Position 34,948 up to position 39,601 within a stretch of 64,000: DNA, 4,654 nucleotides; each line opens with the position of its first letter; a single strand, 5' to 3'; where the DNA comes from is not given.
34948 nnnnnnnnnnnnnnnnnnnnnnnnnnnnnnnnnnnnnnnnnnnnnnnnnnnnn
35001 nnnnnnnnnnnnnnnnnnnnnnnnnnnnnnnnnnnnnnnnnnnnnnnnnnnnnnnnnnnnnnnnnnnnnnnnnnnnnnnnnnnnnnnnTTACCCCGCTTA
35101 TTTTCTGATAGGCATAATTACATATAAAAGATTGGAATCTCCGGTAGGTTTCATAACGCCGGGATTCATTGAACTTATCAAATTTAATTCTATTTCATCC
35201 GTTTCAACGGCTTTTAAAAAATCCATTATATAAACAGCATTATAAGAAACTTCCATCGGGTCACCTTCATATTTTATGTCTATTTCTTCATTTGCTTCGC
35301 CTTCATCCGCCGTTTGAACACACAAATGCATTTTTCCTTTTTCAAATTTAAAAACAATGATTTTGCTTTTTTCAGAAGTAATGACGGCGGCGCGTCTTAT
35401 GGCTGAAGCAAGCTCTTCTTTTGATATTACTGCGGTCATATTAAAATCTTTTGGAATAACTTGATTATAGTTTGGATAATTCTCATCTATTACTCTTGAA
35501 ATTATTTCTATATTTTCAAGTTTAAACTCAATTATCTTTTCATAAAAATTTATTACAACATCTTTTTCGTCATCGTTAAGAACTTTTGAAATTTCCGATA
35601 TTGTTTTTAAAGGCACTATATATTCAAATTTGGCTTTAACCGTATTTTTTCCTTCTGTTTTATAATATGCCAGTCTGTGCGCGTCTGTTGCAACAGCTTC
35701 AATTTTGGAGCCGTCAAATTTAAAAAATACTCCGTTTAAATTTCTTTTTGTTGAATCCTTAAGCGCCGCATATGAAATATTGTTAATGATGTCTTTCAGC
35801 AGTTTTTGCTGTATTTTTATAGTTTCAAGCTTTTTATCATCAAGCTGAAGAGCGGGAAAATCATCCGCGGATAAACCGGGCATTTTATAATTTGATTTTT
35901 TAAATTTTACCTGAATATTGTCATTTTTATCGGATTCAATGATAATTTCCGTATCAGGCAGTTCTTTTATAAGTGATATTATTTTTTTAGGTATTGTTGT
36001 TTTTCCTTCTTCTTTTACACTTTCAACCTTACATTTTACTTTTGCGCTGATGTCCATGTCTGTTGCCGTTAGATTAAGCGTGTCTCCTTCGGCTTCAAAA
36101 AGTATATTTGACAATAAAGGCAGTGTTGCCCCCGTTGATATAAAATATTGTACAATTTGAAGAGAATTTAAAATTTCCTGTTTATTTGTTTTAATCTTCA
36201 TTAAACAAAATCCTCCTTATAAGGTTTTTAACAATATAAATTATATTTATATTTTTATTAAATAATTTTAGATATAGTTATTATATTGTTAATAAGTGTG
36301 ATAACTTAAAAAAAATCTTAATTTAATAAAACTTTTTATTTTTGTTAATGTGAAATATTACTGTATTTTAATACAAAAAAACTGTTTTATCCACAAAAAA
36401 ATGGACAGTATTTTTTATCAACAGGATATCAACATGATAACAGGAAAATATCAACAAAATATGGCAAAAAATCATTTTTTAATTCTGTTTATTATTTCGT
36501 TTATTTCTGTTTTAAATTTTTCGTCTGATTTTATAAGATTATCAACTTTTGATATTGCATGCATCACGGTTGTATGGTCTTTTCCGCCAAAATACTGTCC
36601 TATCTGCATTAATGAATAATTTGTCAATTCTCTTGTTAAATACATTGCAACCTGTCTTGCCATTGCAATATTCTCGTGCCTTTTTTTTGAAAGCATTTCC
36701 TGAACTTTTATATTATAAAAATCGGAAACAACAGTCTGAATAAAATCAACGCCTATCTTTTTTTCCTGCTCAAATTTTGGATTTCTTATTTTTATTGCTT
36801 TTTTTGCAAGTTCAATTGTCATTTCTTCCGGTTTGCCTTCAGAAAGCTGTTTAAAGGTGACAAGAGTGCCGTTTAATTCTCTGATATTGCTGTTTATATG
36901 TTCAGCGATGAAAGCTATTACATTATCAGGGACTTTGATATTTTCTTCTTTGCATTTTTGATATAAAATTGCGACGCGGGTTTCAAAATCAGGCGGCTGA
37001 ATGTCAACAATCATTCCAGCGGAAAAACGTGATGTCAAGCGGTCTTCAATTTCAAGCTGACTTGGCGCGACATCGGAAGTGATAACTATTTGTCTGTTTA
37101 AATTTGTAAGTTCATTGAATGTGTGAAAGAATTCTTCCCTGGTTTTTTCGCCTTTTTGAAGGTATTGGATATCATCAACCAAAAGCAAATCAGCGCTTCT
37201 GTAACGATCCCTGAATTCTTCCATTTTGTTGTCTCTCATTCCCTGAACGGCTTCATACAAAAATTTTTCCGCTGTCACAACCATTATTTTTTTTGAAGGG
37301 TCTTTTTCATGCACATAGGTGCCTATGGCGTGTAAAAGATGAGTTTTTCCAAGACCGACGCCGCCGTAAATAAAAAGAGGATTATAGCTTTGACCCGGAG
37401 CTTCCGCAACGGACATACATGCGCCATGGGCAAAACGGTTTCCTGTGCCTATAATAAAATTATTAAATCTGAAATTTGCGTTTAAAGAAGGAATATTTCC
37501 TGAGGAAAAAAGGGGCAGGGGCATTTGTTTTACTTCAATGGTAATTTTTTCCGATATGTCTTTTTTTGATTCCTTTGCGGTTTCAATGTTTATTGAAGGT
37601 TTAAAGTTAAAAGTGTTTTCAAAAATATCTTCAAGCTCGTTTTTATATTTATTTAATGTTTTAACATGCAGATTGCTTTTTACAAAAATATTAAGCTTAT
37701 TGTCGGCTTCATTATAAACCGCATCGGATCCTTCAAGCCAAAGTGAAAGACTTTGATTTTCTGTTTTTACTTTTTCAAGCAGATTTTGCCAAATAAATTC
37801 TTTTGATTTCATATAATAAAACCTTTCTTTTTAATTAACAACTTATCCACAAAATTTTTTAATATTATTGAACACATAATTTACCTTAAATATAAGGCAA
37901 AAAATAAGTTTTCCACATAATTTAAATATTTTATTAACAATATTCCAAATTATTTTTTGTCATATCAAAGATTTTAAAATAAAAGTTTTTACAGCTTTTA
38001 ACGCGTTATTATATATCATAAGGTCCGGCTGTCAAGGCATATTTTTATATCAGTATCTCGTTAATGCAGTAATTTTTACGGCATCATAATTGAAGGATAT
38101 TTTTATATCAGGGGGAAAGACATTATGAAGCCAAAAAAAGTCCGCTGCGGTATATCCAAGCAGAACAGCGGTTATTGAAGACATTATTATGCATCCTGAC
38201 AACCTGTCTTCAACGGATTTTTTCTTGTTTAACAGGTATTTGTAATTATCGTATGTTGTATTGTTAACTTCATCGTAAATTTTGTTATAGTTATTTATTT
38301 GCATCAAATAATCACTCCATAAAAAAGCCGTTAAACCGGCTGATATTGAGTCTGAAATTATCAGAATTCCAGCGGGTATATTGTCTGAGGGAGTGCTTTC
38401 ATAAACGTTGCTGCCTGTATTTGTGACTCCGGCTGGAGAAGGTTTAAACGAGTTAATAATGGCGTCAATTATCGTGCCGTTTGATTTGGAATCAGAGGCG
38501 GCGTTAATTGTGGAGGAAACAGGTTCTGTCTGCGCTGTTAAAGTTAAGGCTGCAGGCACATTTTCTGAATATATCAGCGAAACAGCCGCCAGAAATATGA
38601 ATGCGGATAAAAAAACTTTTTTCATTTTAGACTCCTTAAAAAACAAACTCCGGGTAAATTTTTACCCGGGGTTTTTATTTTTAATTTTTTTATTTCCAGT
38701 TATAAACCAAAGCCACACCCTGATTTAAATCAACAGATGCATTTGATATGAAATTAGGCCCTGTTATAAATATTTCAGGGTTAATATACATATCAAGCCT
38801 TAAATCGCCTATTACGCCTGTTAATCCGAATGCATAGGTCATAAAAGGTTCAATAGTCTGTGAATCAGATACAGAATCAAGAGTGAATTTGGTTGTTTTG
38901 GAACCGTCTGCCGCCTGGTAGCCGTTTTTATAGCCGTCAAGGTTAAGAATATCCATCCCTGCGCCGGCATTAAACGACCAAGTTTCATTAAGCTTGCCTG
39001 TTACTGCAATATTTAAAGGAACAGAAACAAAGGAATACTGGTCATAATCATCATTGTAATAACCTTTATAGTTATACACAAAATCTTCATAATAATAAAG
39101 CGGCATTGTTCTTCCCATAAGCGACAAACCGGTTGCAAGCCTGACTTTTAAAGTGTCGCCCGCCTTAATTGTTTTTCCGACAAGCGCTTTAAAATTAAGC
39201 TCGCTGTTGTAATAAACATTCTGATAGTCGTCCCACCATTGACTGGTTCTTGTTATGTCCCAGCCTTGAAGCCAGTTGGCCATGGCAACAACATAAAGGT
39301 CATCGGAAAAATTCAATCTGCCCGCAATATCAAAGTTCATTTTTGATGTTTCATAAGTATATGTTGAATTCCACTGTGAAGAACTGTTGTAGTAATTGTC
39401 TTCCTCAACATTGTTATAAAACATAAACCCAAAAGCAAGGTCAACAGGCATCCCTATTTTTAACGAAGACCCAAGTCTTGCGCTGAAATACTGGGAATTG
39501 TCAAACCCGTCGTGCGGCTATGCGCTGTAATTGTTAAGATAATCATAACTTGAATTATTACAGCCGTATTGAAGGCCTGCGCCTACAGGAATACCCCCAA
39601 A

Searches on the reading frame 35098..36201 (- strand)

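Call 16: search_protein_families(library=pfam, proteins=[window:35098-36201:-], max_evalue=0.00001)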
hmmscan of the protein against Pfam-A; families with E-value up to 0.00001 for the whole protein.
window:35098-36201:- (367 aa): 3 families
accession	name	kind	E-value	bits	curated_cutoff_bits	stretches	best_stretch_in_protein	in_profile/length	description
PF02767.21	DNA_pol3_beta_2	-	1.8e-32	112.4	27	1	130-244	2-116/116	DNA polymerase III beta subunit, central domain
PF02768.20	DNA_pol3_beta_3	-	3.9e-30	104.6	27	1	247-366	2-121/121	DNA polymerase III beta subunit, C-terminal domain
PF00712.24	DNA_pol3_beta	-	8e-26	91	24.4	1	1-118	1-119/120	DNA polymerase III beta subunit, N-terminal domain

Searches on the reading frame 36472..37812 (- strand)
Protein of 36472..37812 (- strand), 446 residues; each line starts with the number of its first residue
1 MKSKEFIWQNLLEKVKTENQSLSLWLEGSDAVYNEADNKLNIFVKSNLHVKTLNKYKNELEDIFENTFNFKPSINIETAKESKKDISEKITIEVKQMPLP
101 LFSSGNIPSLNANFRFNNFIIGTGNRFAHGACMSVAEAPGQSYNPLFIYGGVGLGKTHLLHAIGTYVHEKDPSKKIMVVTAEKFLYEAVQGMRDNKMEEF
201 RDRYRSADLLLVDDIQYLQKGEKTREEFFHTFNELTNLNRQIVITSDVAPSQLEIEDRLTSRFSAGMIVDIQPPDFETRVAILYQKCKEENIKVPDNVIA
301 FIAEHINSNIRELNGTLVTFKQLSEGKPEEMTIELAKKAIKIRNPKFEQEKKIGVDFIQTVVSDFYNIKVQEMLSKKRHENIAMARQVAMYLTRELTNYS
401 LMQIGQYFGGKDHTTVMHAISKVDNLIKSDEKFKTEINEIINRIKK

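Call 16: search_protein_families(library=pfam, proteins=[window:36472-37812:-], max_evalue=0.00001)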
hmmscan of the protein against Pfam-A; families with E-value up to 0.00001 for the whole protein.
window:36472-37812:- (446 aa): 3 families
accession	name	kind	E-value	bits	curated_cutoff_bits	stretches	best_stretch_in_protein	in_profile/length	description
PF00308.24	Bac_DnaA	-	7.9e-64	215.1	23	1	110-270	1-162/162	Bacterial DnaA ATPAse domain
PF08299.17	Bac_DnaA_C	-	1.2e-30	105.8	31.5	1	356-423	2-69/69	Bacterial dnaA protein helix-turn-helix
PF01695.23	IstB_IS21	-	3.2e-07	30.5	24.1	1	146-248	95-194/238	IstB-like ATP binding protein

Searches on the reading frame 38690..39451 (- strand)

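Call 16: search_protein_families(library=pfam, proteins=[window:38690-39451:-], max_evalue=0.00001)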
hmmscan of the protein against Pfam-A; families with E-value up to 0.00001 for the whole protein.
window:38690-39451:- (253 aa): 0 families

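Call 36: search_protein_families(library=pfam, proteins=[window:38690-39451:-], max_evalue=5)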
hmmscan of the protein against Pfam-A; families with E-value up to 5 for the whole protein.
window:38690-39451:- (253 aa): 1 family
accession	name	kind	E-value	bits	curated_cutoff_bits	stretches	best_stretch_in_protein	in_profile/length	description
PF14656.11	RAB3GAP2_C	-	0.096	11.5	25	1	62-92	44-74/596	Rab3 GTPase-activating protein regulatory subunit C-terminus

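Call 37: search_protein_families(library=ncbifam, proteins=[window:38690-39451:-], max_evalue=0.1)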
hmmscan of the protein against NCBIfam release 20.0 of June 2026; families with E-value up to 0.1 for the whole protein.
window:38690-39451:- (253 aa): 0 families
